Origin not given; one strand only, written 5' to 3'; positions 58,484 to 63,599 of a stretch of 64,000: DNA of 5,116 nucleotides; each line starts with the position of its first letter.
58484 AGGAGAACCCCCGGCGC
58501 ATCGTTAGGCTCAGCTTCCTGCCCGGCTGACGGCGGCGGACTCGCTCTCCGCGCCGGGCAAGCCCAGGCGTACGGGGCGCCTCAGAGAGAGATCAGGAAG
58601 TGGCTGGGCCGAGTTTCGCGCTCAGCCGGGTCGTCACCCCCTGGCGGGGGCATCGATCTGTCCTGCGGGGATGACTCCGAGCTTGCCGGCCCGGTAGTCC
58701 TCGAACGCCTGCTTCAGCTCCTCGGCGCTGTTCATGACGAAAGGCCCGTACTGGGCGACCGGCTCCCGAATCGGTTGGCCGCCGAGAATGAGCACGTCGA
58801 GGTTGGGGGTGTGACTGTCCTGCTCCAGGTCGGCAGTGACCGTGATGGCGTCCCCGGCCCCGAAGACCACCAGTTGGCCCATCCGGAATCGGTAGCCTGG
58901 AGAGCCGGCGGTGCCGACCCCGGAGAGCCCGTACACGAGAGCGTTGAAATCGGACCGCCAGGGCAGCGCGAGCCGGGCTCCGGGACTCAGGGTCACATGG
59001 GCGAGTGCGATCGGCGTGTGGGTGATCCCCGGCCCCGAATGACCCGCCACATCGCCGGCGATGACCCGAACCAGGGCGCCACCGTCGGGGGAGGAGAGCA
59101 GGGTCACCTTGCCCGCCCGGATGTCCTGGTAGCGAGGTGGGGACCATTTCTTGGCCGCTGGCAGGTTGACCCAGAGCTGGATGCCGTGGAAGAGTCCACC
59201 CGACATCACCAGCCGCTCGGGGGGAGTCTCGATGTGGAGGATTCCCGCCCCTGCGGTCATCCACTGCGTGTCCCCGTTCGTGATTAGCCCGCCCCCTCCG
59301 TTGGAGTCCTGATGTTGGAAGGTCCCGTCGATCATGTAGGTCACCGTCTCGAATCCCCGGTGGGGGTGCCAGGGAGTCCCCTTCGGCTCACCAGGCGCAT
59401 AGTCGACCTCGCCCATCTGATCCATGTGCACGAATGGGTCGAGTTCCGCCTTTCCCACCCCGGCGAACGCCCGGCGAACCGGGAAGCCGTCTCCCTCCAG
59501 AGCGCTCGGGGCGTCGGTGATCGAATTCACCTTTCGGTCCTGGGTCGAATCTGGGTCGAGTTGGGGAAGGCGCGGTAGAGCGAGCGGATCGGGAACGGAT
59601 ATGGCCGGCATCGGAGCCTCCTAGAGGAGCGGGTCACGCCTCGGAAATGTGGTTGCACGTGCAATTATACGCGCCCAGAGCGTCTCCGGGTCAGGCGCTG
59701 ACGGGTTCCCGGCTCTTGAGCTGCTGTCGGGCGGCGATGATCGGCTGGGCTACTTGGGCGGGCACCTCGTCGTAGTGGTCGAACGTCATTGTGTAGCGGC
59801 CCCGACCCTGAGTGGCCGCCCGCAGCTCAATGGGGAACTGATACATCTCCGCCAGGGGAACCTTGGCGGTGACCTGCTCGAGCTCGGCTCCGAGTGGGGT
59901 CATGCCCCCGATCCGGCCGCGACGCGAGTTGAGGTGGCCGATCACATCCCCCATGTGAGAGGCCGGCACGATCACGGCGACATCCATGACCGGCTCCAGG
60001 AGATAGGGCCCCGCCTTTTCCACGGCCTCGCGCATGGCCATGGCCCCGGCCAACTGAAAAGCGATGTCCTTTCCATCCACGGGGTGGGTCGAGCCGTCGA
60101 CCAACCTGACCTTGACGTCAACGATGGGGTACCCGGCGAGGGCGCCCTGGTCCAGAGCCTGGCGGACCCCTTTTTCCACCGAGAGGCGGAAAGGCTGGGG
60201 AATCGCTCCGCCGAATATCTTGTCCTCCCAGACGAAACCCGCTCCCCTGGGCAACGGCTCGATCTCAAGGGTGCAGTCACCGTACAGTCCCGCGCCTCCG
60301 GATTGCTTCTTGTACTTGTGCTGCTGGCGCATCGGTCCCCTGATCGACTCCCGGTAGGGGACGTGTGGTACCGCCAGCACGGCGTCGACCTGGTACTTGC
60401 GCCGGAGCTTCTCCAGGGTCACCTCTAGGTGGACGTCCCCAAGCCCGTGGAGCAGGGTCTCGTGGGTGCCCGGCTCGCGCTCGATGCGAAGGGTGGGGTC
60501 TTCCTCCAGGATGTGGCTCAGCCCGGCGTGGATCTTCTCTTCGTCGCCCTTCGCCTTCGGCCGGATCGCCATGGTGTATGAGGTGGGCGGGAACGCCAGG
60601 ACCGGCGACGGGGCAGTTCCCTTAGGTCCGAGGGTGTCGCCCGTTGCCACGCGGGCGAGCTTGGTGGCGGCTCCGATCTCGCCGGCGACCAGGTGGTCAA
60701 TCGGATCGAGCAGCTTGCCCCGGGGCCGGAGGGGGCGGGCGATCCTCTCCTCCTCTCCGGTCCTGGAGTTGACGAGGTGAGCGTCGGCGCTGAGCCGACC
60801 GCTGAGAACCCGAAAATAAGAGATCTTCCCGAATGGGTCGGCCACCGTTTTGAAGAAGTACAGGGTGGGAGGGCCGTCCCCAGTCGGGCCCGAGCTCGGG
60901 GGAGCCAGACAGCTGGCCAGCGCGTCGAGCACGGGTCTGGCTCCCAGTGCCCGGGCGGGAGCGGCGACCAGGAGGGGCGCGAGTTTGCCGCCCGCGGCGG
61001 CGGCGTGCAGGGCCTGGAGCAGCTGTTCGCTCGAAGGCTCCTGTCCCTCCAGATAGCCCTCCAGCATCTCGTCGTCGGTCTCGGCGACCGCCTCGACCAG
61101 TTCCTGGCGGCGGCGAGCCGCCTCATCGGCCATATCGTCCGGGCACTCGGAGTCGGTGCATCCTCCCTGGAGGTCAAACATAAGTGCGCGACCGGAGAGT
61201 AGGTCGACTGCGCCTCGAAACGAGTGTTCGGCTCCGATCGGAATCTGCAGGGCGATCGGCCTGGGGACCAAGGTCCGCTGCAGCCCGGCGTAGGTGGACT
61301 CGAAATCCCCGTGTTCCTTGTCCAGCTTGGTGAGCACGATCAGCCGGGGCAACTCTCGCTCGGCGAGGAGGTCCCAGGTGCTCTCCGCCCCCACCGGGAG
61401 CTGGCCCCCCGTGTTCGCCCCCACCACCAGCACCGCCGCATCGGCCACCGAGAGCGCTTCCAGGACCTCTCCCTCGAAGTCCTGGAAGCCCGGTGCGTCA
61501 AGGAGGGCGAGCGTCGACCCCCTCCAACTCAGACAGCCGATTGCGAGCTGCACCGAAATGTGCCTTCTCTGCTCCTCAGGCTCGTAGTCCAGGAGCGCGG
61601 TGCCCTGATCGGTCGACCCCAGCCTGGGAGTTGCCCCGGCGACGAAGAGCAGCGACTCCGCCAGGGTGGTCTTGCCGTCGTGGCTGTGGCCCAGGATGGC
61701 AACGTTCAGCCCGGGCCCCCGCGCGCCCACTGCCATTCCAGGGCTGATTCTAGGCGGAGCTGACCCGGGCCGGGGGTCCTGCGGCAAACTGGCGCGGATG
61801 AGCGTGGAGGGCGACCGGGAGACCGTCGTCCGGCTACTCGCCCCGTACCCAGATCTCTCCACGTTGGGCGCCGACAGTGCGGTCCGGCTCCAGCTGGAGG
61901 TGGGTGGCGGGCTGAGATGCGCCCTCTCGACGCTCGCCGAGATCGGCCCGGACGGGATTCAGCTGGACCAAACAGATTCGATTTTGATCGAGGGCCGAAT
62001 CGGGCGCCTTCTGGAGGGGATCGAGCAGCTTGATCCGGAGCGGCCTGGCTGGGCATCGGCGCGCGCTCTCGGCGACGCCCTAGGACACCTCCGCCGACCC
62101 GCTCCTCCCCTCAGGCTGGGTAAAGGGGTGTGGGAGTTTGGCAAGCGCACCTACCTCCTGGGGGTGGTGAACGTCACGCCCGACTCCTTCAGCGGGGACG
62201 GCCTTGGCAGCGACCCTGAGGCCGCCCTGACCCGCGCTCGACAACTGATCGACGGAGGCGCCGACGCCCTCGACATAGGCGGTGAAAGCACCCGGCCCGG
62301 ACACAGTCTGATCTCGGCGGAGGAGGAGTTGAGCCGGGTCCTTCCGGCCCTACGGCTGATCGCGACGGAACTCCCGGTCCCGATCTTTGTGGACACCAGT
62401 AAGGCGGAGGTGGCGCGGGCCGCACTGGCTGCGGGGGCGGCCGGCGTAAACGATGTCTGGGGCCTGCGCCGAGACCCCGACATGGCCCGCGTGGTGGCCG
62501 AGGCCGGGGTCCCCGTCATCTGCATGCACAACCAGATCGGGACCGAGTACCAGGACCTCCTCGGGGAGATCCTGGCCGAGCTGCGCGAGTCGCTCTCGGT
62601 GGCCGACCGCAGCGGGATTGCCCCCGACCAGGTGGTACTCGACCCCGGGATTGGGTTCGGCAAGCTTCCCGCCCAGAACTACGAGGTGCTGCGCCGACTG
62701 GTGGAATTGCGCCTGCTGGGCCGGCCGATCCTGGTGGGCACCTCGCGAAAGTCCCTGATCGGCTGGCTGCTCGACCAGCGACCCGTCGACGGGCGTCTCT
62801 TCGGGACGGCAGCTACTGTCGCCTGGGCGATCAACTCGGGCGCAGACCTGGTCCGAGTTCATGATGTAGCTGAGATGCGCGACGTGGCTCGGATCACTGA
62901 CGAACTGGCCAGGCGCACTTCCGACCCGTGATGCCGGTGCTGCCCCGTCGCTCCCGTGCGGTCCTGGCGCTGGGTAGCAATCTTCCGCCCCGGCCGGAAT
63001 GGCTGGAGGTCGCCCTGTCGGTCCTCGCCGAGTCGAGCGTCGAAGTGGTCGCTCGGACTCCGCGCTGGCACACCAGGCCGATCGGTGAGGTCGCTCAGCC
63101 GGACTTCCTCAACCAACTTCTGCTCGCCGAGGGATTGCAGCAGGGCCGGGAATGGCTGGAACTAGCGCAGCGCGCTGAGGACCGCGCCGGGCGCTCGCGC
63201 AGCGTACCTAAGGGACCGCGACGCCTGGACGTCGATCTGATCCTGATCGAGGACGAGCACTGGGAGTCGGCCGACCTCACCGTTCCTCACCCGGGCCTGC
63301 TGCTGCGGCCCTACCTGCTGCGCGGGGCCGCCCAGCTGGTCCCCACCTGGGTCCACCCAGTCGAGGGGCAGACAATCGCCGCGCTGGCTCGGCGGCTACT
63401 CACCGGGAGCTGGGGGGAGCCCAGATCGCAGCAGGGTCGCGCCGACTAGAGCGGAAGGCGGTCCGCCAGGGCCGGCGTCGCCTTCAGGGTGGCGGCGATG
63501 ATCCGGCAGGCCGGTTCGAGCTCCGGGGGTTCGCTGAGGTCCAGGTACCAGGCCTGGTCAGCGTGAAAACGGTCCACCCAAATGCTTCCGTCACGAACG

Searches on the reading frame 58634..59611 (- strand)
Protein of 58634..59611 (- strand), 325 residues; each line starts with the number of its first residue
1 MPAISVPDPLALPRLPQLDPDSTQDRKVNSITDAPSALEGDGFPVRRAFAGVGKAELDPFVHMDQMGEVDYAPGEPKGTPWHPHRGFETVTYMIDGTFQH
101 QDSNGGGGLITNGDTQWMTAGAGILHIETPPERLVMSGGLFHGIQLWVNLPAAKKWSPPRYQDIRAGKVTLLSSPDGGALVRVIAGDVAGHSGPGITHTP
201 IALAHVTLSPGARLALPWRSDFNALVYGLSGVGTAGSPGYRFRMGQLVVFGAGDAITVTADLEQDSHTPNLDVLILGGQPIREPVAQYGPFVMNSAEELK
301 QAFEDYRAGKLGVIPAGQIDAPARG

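Call 42: search_protein_families(library=pfam, proteins=[window:58634-59611:-])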
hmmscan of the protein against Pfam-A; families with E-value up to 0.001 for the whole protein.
window:58634-59611:- (325 aa): 2 families
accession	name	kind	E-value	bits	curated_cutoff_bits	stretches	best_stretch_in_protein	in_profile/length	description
PF02678.22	Pirin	-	5.7e-30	104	26.1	1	44-148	3-108/108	Pirin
PF05726.19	Pirin_C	-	2.4e-27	95.8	27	1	204-311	2-102/103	Pirin C-terminal cupin domain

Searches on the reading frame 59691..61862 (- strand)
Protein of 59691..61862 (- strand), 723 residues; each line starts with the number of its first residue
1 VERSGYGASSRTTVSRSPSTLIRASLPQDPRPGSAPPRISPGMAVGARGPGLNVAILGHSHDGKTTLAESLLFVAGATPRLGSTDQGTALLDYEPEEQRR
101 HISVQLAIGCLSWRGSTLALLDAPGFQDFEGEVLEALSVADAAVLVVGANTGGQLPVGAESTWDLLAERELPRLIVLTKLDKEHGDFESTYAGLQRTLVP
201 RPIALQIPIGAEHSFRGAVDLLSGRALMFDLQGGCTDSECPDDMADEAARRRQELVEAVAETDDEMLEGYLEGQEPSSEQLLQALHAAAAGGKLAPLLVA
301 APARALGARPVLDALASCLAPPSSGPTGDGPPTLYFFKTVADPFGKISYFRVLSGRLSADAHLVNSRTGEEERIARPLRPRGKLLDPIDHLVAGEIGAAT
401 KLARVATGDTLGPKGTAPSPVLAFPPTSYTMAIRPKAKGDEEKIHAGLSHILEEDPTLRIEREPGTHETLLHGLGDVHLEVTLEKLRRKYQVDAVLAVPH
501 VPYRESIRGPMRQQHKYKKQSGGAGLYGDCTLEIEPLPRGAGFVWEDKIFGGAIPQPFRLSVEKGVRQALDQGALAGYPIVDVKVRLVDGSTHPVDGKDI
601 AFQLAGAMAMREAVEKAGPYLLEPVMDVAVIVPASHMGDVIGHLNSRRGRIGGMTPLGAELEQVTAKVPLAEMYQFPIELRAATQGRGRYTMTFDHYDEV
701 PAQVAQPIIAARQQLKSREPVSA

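Call 29: search_protein_families(library=pfam, proteins=[window:59691-61862:-])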
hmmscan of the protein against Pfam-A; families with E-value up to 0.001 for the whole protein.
window:59691-61862:- (723 aa): 6 families
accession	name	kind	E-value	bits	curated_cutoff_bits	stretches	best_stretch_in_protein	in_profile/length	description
PF03764.24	EFG_IV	-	1.8e-36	125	24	1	499-617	1-120/121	Elongation factor G, domain IV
PF00009.33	GTP_EFTU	-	2.2e-29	102.8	26.5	1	52-319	4-186/188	Elongation factor Tu GTP binding domain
PF00679.30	EFG_C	-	6.4e-27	93.9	27.9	1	621-706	2-87/89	Elongation factor G C-terminus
PF14492.12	EFG_III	-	2.6e-24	85.5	27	1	424-496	1-73/75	Elongation Factor G, domain III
PF22042.2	EF-G_D2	-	5.6e-07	30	27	1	337-411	7-81/84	Elongation factor G domain 2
PF03144.31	GTP_EFTU_D2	-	5.8e-07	30.3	30.3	1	345-411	1-72/73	Elongation factor Tu domain 2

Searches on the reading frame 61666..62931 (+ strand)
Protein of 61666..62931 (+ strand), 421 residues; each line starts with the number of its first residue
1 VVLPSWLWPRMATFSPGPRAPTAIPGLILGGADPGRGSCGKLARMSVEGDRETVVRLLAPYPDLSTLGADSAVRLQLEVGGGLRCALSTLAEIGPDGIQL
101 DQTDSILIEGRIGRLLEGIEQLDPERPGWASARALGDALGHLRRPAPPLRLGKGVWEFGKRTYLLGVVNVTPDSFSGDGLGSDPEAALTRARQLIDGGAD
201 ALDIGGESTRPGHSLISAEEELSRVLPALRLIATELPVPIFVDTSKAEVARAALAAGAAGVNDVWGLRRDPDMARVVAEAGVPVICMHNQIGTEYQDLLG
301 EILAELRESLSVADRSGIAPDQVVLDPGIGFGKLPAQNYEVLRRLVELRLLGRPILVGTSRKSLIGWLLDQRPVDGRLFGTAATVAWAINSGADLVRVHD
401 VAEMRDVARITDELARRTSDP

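Call 42: search_protein_families(library=pfam, proteins=[window:61666-62931:+])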
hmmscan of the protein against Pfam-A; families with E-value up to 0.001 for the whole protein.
window:61666-62931:+ (421 aa): 1 family
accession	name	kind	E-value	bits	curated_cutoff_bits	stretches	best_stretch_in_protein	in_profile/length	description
PF00809.28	Pterin_bind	-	1.8e-76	257.5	25.5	1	166-399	2-244/244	Pterin binding enzyme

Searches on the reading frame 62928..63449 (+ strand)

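Call 42: search_protein_families(library=pfam, proteins=[window:62928-63449:+])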
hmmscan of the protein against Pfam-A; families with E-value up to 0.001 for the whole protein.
window:62928-63449:+ (173 aa): 1 family
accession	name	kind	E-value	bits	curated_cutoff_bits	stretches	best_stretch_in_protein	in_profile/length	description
PF01288.25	HPPK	-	1.9e-22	80.3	25.7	1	12-138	1-115/116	7,8-dihydro-6-hydroxymethylpterin-pyrophosphokinase (HPPK)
